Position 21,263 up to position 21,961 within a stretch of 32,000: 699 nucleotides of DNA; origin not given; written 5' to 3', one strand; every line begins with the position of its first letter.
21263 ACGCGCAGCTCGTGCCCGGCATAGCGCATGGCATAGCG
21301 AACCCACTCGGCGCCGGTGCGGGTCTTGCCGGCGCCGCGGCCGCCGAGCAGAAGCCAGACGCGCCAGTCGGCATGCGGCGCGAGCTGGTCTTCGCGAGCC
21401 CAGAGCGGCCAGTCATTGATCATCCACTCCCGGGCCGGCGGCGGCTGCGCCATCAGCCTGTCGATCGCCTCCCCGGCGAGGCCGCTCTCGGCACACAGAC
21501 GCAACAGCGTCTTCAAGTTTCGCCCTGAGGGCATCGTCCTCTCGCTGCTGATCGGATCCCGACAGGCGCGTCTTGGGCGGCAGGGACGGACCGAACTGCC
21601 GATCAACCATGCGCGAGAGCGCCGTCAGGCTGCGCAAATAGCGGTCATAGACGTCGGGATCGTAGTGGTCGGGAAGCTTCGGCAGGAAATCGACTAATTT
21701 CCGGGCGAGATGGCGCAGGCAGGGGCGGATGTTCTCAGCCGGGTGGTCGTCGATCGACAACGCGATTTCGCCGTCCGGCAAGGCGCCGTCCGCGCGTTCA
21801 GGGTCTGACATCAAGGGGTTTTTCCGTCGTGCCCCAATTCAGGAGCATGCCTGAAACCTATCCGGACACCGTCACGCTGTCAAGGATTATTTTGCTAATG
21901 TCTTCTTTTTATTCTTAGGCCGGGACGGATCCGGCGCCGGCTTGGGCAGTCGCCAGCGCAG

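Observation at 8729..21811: Intact RcGTA-type head-tail cluster (g1-g15 order) embedded in core chromosome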

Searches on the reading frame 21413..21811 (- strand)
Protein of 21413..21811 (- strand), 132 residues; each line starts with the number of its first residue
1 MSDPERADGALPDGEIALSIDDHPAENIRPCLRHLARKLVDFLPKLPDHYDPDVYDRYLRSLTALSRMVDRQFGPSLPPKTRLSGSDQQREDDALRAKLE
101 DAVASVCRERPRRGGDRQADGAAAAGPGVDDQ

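Call 5: search_protein_families(library=pfam, proteins=[window:21413-21811:-], max_evalue=0.01)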
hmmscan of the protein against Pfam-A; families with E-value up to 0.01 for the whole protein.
window:21413-21811:- (132 aa): 0 families

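Call 11: search_protein_families(library=ncbifam, proteins=[window:21413-21811:-], max_evalue=0.01)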
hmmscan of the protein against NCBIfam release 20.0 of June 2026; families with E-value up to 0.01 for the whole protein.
window:21413-21811:- (132 aa): 0 families

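Call 89: search_protein_families(library=pfam, alignment_id=A1, max_evalue=0.1)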
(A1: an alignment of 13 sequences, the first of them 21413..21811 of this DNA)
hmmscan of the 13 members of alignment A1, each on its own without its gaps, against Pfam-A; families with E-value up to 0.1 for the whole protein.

A. member 1, window:21413-21811:- (132 aa): 0 families

B. families by the number of members that match (of 13 scanned): 16 families
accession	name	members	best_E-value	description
PF02796.21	HTH_7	2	0.00035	Helix-turn-helix domain of resolvase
PF06056.18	Terminase_5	1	0.00033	Putative ATPase subunit of terminase (gpP-like)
PF17918.6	TetR_C_15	1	0.0048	Tetracyclin repressor-like, C-terminal domain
PF05549.16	Allexi_40kDa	1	0.0048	Allexivirus 40kDa protein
PF22733.1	NNH1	1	0.006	NACHT N-terminal Helical domain 1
PF05586.16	Ant_C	1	0.011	Anthrax receptor C-terminus region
PF13384.12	HTH_23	1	0.011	Homeodomain-like domain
PF13518.12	HTH_28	1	0.013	Helix-turn-helix domain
PF05929.16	Phage_GPO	1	0.017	Phage capsid scaffolding protein (GPO) serine peptidase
PF12840.13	HTH_20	1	0.019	Helix-turn-helix domain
PF08822.17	DUF1804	1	0.023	Protein of unknown function (DUF1804)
PF03568.22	Peptidase_C50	1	0.026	Peptidase family C50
PF00843.22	Arena_nucleocap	1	0.06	Arenavirus nucleocapsid N-terminal domain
PF22304.1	ASLyase_C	1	0.075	Adenylosuccinate Lyase, C-terminal domain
PF04614.17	Pex19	1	0.084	Pex19 protein family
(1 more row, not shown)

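Call 91: search_protein_families(library=phrogs, proteins=[window:21413-21811:-], max_evalue=0.001)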
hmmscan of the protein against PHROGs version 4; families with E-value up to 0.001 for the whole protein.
window:21413-21811:- (132 aa): 0 families

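Call 94: predict_structure(alignment_id=A1)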
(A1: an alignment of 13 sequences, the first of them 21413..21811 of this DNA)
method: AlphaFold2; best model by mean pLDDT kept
length: 132 residues; sequences in the alignment: 13
mean_pLDDT: 70.1   pTM: 0.38
mean pLDDT of the five models: 70.1, 63.7, 63.4, 62.5, 59.6
residues with pLDDT >= 90: 2; 70-90: 69; 50-70: 49; < 50: 12
segments of 3 or more residues with pLDDT < 50: 14-19
pLDDT, mean of each block of 10 residues (from residue 1): 53 49 65 86 85 89 86 62 68 82 75 52 59 72
secondary structure, 60 per line:
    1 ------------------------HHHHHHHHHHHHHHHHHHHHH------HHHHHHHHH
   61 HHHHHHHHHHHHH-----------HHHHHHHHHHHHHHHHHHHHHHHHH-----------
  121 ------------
elements in order: H25-45 H52-73 H85-109

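Call 96: fold_search(model_id=the predicted structure, library=pdb)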
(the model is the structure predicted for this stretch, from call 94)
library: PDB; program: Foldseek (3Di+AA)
matches with E <= 10: 69; with E <= 0.001: 0
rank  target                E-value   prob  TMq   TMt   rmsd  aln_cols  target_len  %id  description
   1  6kdu                  1.5e+00  0.25  0.26  0.13   5.2        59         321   19  Structural basis for domain rotation during adenylation of active site K123 and fragment library screening against NAD+  (released 2020-07-01)
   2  6ksc                  1.8e+00  0.21  0.26  0.12   5.1        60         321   20  Structural basis for domain rotation during adenylation of active site K123 and fragment library screening against NAD+  (released 2020-08-26)
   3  6lw8                  2.4e+00  0.18  0.26  0.12   5.3        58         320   19  Structural basis for domain rotation during adenylation of active site K123 and fragment library screening against NAD+  (released 2021-02-10)
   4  4lle_C                2.4e+00  0.09  0.22  0.25   8.5        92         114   12  The crystal structure of R60L mutant of the histidine kinase (KinB) sensor domain from Pseudomonas aeruginosa PA01 (released 2013-08-07)
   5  6krh                  2.6e+00  0.11  0.22  0.11   5.7        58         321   21  Structural basis for domain rotation during adenylation of active site K123 and fragment library screening against NAD+  (released 2020-08-26)
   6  1m5i                  3.0e+00  0.28  0.32  0.40  14.5        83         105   11  Crystal Structure of the coiled coil region 129-250 of the tumor suppressor gene product APC (released 2002-11-20)
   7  3n24_G                3.1e+00  0.25  0.35  0.40   6.0        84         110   12  The crystal structure of a two-component sensor domain (3rd form) from Pseudomonas aeruginosa PA01 (released 2010-06-02)
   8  7k72_B                3.4e+00  0.38  0.29  0.13   4.6        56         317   18  Structure of DNA ligase A from Mycobacterium tuberculosis bound to NAD (released 2020-12-02)
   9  8djk_C                3.4e+00  0.14  0.30  0.33   7.3        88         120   16  HMGCR-UBIAD1 Complex State 2 (released 2022-08-03)
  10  9d83_A                3.6e+00  0.11  0.30  0.09  20.6       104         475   18  Shigella flexneri bacteriophage B2 tail (released 2025-01-15)
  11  7k72_A                3.8e+00  0.35  0.29  0.13   4.6        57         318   18  Structure of DNA ligase A from Mycobacterium tuberculosis bound to NAD (released 2020-12-02)
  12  4l4h                  3.8e+00  0.10  0.21  0.07   9.4        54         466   20  Crystal structure of mouse Ryanodine Receptor isoform 2 (RyR2) 1-547 (released 2013-07-24)
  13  6ksd                  3.8e+00  0.09  0.22  0.11   6.1        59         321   20  Structural basis for domain rotation during adenylation of active site K123 and fragment library screening against NAD+  (released 2020-08-26)
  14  7lbm_i                4.1e+00  0.07  0.23  0.27  23.6       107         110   17  Structure of the human Mediator-bound transcription pre-initiation complex (released 2021-03-24)
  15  3n24_H                4.4e+00  0.03  0.15  0.18  14.4       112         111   15  The crystal structure of a two-component sensor domain (3rd form) from Pseudomonas aeruginosa PA01 (released 2010-06-02)
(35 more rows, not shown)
